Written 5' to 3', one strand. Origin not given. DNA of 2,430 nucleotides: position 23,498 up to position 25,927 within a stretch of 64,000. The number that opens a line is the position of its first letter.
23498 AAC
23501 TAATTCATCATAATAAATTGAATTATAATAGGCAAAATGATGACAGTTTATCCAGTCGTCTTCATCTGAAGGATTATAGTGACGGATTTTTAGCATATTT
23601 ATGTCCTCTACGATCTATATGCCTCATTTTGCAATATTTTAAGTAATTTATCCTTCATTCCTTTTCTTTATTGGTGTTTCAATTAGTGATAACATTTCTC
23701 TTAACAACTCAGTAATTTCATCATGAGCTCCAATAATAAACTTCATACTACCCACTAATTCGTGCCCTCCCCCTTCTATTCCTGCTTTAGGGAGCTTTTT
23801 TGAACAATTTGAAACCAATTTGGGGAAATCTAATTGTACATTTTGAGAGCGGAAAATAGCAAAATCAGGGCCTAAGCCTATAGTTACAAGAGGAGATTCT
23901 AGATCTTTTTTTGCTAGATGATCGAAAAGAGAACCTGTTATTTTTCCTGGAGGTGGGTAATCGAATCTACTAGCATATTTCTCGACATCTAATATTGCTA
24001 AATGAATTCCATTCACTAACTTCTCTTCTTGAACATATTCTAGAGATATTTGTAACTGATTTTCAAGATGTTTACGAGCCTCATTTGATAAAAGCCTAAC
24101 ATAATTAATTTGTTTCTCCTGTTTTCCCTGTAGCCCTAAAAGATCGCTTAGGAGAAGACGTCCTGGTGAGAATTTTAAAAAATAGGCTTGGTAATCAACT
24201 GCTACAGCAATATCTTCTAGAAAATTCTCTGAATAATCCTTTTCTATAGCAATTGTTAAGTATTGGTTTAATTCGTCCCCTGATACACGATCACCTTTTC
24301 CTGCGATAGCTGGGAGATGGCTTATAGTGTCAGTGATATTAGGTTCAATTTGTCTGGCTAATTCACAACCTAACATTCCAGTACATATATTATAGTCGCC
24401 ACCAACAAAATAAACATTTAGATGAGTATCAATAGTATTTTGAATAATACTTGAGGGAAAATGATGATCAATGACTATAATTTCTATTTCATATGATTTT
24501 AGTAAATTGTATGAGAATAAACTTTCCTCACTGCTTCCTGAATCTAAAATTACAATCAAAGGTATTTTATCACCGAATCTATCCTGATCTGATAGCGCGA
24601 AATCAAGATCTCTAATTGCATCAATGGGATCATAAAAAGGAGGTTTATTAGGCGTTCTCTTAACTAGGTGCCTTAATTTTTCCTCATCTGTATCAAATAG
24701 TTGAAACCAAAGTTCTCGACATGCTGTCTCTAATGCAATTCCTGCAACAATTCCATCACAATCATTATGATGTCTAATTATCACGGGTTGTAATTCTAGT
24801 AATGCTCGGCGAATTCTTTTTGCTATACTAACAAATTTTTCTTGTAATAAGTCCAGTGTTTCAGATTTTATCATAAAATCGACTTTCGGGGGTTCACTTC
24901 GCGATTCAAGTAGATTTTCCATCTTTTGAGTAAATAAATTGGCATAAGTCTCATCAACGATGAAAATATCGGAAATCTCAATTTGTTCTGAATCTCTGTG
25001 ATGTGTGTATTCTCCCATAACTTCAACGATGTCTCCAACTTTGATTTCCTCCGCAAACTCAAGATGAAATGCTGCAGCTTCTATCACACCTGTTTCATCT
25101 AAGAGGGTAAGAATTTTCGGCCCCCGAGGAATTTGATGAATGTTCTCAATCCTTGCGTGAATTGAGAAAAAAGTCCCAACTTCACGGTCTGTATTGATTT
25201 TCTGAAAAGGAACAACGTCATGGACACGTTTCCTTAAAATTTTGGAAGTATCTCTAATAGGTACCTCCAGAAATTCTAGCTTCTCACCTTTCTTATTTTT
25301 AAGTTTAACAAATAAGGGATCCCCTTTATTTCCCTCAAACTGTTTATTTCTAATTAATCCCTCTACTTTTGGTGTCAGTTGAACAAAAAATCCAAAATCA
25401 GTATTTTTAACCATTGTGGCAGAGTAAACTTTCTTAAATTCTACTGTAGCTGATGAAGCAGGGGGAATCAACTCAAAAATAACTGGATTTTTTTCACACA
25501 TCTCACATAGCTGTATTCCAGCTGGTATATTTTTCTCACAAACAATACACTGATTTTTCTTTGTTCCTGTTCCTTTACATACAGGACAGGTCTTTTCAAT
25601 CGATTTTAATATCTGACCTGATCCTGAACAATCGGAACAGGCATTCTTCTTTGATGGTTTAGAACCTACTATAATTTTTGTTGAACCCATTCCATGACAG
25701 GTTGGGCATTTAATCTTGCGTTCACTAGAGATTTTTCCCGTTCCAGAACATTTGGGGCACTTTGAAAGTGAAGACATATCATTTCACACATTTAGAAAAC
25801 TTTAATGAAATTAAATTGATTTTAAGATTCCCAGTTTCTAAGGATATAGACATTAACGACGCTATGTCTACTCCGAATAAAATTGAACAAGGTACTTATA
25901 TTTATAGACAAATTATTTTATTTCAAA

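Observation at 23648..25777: DnaJ-type (CxxCxGxG x4) zinc finger fused to an OB-fold / DHH / DHHA1 RecJ-like nuclease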

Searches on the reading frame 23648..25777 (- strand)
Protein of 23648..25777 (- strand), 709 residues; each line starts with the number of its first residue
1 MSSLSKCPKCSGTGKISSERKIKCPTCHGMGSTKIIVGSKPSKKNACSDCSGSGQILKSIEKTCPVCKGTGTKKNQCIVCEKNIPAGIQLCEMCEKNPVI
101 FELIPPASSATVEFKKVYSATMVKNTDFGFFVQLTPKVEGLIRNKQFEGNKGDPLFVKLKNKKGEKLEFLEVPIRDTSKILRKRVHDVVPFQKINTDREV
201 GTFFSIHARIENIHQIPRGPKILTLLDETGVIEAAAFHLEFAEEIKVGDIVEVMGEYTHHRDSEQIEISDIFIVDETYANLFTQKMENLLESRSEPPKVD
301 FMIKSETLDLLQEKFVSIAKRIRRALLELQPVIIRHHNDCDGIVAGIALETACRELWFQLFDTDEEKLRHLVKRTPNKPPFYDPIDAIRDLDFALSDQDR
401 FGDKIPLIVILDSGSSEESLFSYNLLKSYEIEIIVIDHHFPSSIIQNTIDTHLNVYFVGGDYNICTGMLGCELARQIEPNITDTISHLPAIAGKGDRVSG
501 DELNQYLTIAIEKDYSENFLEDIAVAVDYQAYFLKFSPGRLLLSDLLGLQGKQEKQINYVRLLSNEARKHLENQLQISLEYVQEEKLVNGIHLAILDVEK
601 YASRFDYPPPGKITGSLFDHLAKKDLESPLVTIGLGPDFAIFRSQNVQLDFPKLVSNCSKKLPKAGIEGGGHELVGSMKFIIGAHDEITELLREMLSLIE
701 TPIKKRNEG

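Call 3: search_protein_families(library=pfam, proteins=[window:23648-25777:-], max_evalue=1)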
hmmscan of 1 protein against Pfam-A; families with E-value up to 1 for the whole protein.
window:23648-25777:- (709 aa): 6 families
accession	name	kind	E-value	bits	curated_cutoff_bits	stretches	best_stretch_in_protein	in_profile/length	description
PF00684.25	DnaJ_CXXCXGXG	-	3.7e-09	37.2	32.7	1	7-71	1-65/65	DnaJ central domain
PF01368.27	DHH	-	1.9e-08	35.1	28.1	1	332-450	2-85/125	DHH family, N-terminal domain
PF01336.31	tRNA_anti-codon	-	3.3e-07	30.6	27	1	205-271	2-72/75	OB-fold nucleic acid binding domain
PF15777.11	Anti-TRAP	-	0.00055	20.3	32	2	6-32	12-41/59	Tryptophan RNA-binding attenuator protein inhibitory protein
PF17302.8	DUF5351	-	0.0023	18.6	27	1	24-55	1-28/29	Family of unknown function (DUF5351)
PF00575.29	S1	-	0.0049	17.7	22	1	116-190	6-56/74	S1 RNA binding domain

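Call 4: search_protein_families(library=ncbifam, proteins=[window:23648-25777:-], max_evalue=1)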
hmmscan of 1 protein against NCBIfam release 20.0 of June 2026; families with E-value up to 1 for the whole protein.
window:23648-25777:- (709 aa): 20 families
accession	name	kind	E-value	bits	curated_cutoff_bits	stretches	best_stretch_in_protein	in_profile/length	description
NF053577.1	HAN_nuclease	equivalog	2e-162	541.8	840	1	99-696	1-601/612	Hef-associated nuclease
TIGR02349.1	DnaJ_bact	equivalog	7.9e-09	35.4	377.2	1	3-89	142-227/354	molecular chaperone DnaJ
NF008035.0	PRK10767.1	subfamily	2.9e-08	33.2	338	1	3-89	140-221/374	molecular chaperone DnaJ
NF053576.1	RecJ_archaeal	equivalog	5.3e-08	32.1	360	1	321-497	3-150/452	RecJ family nuclease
TIGR00644.1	recJ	equivalog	1.8e-06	26.5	396.9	1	403-444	110-149/546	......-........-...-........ exonuclease RecJ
NF010872.0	PRK14279.1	equivalog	1.9e-05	23.9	556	1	2-89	171-253/394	molecular chaperone DnaJ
NF040701.1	RecJ_Meth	equivalog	3.3e-05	22.9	550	1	332-492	10-143/449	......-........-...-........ exonuclease RecJ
NF058604.1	RtpA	equivalog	0.00016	21.7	65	3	6-31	11-33/50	anti-TRAP protein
NF010874.0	PRK14281.1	equivalog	0.00026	20.2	619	1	5-89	164-246/397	chaperone protein DnaJ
NF010007.0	PRK13480.1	equivalog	0.0021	17.2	460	1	194-279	8-95/314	3'-5' exoribonuclease YhaM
TIGR02642.1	phage_xxxx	hypoth_equivalog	0.0029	17.3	101.4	1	5-32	182-208/267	TIGR02642 family protein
NF008805.1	PRK11824.1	equivalog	0.0032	15.9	471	1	110-151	608-649/683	polyribonucleotide nucleotidyltransferase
NF010894.0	PRK14301.1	equivalog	0.0037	16.3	548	1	5-89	145-224/373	chaperone protein DnaJ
NF010885.0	PRK14292.1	equivalog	0.0054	15.8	585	1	3-88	138-223/371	chaperone protein DnaJ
NF000907.0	PRK00087.1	equivalog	0.0084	14.3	624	1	116-182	565-601/671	bifunctional 4-hydroxy-3-methylbut-2-enyl diphosphate reductase/30S ribosomal protein S1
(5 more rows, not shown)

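Call 5: search_solved_structures(query=window:23648-25777:-, max_evalue=1, show_alignments=3)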
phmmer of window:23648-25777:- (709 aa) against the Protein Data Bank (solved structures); distinct sequences matched with E-value up to 1: 14.
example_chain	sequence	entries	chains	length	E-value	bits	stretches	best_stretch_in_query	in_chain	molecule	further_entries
5yh1_A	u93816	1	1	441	2.7e-97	330.1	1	284-697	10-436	Member of s1p family of ribosomal proteins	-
1exk_A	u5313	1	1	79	0.00021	23.1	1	3-72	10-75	DNAJ PROTEIN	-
4nbq_A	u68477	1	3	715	0.00042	22.1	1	109-149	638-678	Polyribonucleotide nucleotidyltransferase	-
6jzb_A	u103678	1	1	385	0.02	16.5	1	6-90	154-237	Chaperone protein DnaJ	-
2ctt_A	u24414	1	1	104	0.083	14.5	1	4-75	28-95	DnaJ homolog subfamily A member 3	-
7zhs_A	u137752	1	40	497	0.088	14.4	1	6-82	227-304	Ubiquitin-like protein SMT3,DnaJ homolog subfamily A member 2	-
8c5y_B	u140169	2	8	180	0.12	14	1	227-293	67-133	RPA32 subunit of the hetero-oligomeric complex involved in homologous recombination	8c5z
8aas_B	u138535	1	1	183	0.13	13.9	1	227-294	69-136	RPA32 subunit of the hetero-oligomeric complex involved in homologous recombination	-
8aaj_B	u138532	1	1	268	0.19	13.3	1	227-292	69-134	RPA32 subunit of the hetero-oligomeric complex involved in homologous recombination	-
8oej_B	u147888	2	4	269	0.2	13.3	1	227-292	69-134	RPA32 subunit of the hetero-oligomeric complex involved in homologous recombination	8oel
9f26_C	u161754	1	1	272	0.2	13.3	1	227-292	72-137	RPA32 subunit of the hetero-oligomeric complex involved in homologous recombination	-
9o7t_A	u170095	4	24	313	0.21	13.1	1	192-324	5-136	Cmp-binding-factor 1 | YhaM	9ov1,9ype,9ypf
3rf1_A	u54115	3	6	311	0.57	11.7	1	242-321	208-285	Glycyl-tRNA synthetase alpha subunit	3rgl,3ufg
6d6k_A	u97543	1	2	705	0.94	11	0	107-183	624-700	Polyribonucleotide nucleotidyltransferase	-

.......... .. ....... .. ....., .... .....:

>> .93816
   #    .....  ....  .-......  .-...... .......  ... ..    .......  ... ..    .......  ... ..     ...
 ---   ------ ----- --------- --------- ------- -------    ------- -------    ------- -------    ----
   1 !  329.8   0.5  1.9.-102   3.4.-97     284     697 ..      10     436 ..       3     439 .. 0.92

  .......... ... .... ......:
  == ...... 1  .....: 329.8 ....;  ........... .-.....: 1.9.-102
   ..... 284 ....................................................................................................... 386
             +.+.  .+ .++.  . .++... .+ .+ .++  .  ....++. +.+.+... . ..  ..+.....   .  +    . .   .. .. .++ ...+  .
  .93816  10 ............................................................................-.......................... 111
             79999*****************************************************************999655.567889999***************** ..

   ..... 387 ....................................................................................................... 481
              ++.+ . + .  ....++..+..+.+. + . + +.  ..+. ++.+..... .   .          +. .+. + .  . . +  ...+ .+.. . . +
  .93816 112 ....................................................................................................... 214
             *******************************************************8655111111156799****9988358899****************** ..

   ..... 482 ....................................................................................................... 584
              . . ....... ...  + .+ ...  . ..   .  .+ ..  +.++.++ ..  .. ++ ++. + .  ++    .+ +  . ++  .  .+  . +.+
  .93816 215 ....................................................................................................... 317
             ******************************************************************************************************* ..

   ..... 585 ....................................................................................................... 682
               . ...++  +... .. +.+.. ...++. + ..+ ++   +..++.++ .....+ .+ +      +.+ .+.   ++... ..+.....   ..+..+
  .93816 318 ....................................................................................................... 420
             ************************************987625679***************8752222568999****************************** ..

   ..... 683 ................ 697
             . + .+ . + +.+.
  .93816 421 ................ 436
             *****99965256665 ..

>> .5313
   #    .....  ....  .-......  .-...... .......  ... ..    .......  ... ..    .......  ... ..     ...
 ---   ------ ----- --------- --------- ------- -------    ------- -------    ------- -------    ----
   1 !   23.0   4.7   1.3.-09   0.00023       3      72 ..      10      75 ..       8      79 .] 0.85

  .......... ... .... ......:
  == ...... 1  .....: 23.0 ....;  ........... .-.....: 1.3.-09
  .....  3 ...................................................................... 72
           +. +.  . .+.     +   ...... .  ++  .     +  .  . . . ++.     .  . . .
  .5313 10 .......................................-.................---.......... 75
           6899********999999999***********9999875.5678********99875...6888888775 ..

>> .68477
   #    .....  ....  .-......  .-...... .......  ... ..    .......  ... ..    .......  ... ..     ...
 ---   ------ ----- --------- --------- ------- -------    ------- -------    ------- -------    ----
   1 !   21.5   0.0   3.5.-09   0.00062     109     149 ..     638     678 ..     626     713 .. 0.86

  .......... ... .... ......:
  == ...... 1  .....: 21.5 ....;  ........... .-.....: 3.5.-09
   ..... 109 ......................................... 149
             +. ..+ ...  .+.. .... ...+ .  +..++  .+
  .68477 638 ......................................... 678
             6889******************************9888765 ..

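Call 6: find_homologous_proteins(query=window:23648-25777:-, max_evalue=0.00001)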
Query window:23648-25777:- (709 aa): 98 proteins with E <= 0.00001 among 8000 candidates.
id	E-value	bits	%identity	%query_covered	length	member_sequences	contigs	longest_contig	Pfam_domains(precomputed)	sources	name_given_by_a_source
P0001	0.0e+0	1610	100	100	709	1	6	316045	PF01368.28,PF01336.32,PF00684.26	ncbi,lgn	ncbi:MAG: zinc finger domain-containing protein [Promethearchaeota archaeon]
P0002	0.0e+0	1253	78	98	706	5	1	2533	PF01368.28,PF01336.32,PF00684.26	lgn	-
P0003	0.0e+0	1250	77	99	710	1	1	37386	PF01368.28,PF01336.32,PF00684.26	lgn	-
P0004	0.0e+0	1236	76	98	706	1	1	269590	PF01368.28,PF01336.32,PF00684.26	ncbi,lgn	ncbi:MAG: DHH family phosphoesterase [Promethearchaeota archaeon]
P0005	0.0e+0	1234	75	99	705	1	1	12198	PF01368.28,PF01336.32,PF00684.26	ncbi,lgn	ncbi:MAG: DHH family phosphoesterase [Candidatus Hodarchaeota archaeon]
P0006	0.0e+0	1231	76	99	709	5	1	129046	PF01368.28,PF01336.32,PF00684.26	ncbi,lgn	-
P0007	0.0e+0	1228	75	99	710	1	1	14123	PF01368.28,PF01336.32,PF00684.26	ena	-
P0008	0.0e+0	1224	75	100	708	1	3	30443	PF01368.28,PF01336.32,PF00684.26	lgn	-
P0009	0.0e+0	1214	74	99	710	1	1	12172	PF01368.28,PF01336.32,PF00684.26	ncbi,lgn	-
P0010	0.0e+0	1203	77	95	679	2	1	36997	PF01368.28,PF01336.32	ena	-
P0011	0.0e+0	1200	76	95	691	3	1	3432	PF01368.28,PF01336.32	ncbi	-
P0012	0.0e+0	1188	77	95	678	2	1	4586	PF01368.28,PF01336.32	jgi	jgi:RecJ-like exonuclease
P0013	0.0e+0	1177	71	99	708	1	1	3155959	PF01368.28,PF01336.32,PF00684.26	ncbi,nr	ncbi:MAG: hypothetical protein JSV04_07450 [Candidatus Heimdallarchaeota archaeon]|nr:MAG: hypotheti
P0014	0.0e+0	1116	68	98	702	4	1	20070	PF01368.28,PF01336.32,PF00684.26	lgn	-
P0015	0.0e+0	1115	68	99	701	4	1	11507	PF01368.28,PF27659.1,PF01336.32,PF00684.26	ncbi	ncbi:MAG: DHH family phosphoesterase [Candidatus Hodarchaeales archaeon]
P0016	0.0e+0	1107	67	99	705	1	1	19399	PF01368.28,PF01336.32,PF00684.26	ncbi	ncbi:MAG: zinc finger domain-containing protein [Candidatus Hermodarchaeota archaeon]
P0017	0.0e+0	1104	68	99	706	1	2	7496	PF01368.28,PF01336.32,PF00684.26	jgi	jgi:RecJ-like exonuclease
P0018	0.0e+0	1078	66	99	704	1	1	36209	PF01368.28,PF01336.32,PF00684.26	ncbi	ncbi:MAG: zinc finger domain-containing protein [Candidatus Hodarchaeota archaeon]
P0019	0.0e+0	1077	66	99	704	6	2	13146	PF01368.28,PF00684.26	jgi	-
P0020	0.0e+0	1066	66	99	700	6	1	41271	PF01368.28,PF01336.32,PF00684.26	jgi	-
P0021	0.0e+0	1061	66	99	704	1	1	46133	PF01368.28,PF01336.32,PF00684.26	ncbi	-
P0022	0.0e+0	1059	65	99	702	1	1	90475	PF01368.28,PF00684.26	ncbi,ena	-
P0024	0.0e+0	1019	62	98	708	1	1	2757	PF01368.28,PF00684.26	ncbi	-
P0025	0.0e+0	1018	62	99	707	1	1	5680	PF01368.28,PF00575.30,PF00684.26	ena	-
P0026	0.0e+0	1013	63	99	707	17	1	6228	PF01368.28,PF27659.1,PF00684.26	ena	-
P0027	1.8e-298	1010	62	99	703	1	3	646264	PF01368.28,PF15777.11,PF01336.32,PF00684.26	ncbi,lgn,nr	ncbi:MAG: hypothetical protein EAX86_03105 [Candidatus Heimdallarchaeota archaeon]|nr:hypothetical p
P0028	4.1e-298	1009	63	99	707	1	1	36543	PF01368.28,PF27659.1,PF00684.26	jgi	jgi:RecJ-like exonuclease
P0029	9.5e-298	1008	62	99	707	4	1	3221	PF01368.28,PF00575.30,PF00684.26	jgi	jgi:RecJ-like exonuclease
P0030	2.1e-297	1006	63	99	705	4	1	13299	PF01368.28,PF00575.30,PF01336.32,PF00684.26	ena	-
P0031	3.1e-295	999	61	98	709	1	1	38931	PF01368.28,PF27659.1,PF15777.11,PF17302.9,PF00684.26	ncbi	-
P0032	2.3e-293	993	60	98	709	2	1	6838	PF01368.28,PF15777.11,PF00684.26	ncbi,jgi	ncbi:MAG: DHH family phosphoesterase [Candidatus Hodarchaeales archaeon]|jgi:RecJ-like exonuclease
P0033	4.0e-292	989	62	98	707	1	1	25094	PF01368.28,PF00575.30,PF15777.11,PF17302.9,PF00684.26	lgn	-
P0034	3.8e-290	982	61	98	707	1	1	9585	PF01368.28,PF01336.32,PF00684.26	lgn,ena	-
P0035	2.3e-289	980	60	98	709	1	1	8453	PF01368.28,PF00684.26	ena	-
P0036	7.6e-288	975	60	99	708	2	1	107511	PF01368.28,PF00684.26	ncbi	-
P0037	3.5e-287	973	59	99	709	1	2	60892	PF01368.28,PF27659.1,PF15777.11,PF00684.26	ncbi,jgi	ncbi:MAG: zinc finger domain-containing protein [Candidatus Hodarchaeales archaeon]|jgi:RecJ-like ex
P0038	1.0e-285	968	60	98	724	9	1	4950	PF01368.28,PF00684.26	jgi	jgi:RecJ-like exonuclease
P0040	1.1e-280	951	58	99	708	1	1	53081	PF01368.28,PF00684.26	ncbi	-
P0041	3.5e-269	913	59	99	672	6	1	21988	PF01368.28,PF00684.26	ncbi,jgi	ncbi:MAG: zinc finger domain-containing protein [Candidatus Hodarchaeales archaeon]|jgi:RecJ-like ex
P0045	4.7e-229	781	52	98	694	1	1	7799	PF01368.28,PF01336.32,PF00684.26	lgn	-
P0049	2.6e-199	682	63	65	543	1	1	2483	PF01368.28,PF01336.32,PF00684.26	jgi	-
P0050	9.7e-163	561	42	96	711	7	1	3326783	PF01368.28,PF01336.32,PF00684.26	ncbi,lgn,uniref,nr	ncbi:MAG: hypothetical protein K9W46_06330 [Candidatus Heimdallarchaeum endolithica]|uniref:S1 motif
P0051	1.1e-161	558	42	98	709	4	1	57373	PF01368.28,PF01336.32,PF00684.26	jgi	-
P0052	2.7e-161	557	42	98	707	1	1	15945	PF01368.28,PF01336.32,PF00684.26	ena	-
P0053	4.6e-161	556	40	97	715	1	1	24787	PF01368.28,PF01336.32,PF00684.26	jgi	jgi:RecJ-like exonuclease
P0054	4.6e-160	552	40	99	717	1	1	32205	PF01368.28,PF01336.32,PF00684.26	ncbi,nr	ncbi:MAG: phosphoesterase [Asgard group archaeon]|nr:phosphoesterase [Asgard group archaeon]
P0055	1.3e-157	544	39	98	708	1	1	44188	PF01368.28,PF00575.30,PF01336.32,PF00684.26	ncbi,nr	ncbi:MAG: S1 RNA-binding domain-containing protein [Asgard group archaeon]|nr:S1 RNA-binding domain-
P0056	8.7e-156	538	41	98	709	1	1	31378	PF01368.28,PF01336.32,PF00684.26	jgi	jgi:RecJ-like exonuclease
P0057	1.0e-155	538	41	98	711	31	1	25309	PF01368.28,PF01336.32,PF00684.26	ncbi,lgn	-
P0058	3.7e-155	536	41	98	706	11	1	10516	PF01368.28,PF01336.32,PF00684.26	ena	-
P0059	1.1e-154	535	42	97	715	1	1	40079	PF01368.28,PF01336.32,PF00684.26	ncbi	-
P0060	1.4e-154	534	41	99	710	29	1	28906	PF01368.28,PF01336.32,PF00684.26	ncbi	-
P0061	2.1e-154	534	42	98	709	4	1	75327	PF01368.28,PF01336.32,PF00684.26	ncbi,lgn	-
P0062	5.7e-153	529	41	98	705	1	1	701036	PF01368.28,PF01336.32,PF00684.26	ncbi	-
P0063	7.9e-151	522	41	98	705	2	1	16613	PF01368.28,PF01336.32,PF00684.26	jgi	-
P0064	8.3e-151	522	40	98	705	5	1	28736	PF01368.28,PF01336.32,PF00684.26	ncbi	ncbi:MAG: OB-fold nucleic acid binding domain-containing protein [Candidatus Heimdallarchaeaceae arc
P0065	1.9e-150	521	39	98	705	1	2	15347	PF01368.28,PF01336.32,PF00684.26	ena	-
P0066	2.9e-146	507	39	98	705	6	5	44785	PF01368.28,PF01336.32,PF00684.26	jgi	-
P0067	4.6e-145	503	39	98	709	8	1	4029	PF01368.28,PF01336.32,PF00684.26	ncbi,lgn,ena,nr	ncbi:MAG: phosphoesterase [Candidatus Heimdallarchaeota archaeon]|nr:phosphoesterase [Candidatus Hei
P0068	1.9e-136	474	39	97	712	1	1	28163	PF01368.28,PF01336.32,PF00684.26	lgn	-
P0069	4.1e-132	460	35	98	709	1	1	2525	PF01368.28,PF00575.30,PF01336.32,PF00684.26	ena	-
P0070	7.3e-131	456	35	98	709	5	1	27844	PF01368.28,PF01336.32,PF00684.26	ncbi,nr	ncbi:MAG: DHH family phosphoesterase [ANME-2 cluster archaeon]|nr:DHH family phosphoesterase [ANME-2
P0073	2.5e-117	411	36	99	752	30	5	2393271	PF01368.28,PF27659.1,PF00575.30,PF01336.32,PF00684.26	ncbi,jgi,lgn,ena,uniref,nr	ncbi:hypothetical protein MARBORIA2_03790 [Methanobrevibacter arboriphilus]|jgi:RecJ-like exonucleas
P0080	1.2e-113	399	34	98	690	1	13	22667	PF01368.28,PF01336.32,PF00684.26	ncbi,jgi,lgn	jgi:RecJ-like exonuclease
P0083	4.1e-111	391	35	95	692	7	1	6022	PF01368.28,PF00575.30,PF01336.32,PF00684.26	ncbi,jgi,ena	-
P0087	9.9e-105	370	33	98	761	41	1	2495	PF01368.28,PF27659.1,PF00575.30,PF01336.32,PF00684.26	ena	-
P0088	2.8e-103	365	32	97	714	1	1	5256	PF01368.28,PF00684.26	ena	-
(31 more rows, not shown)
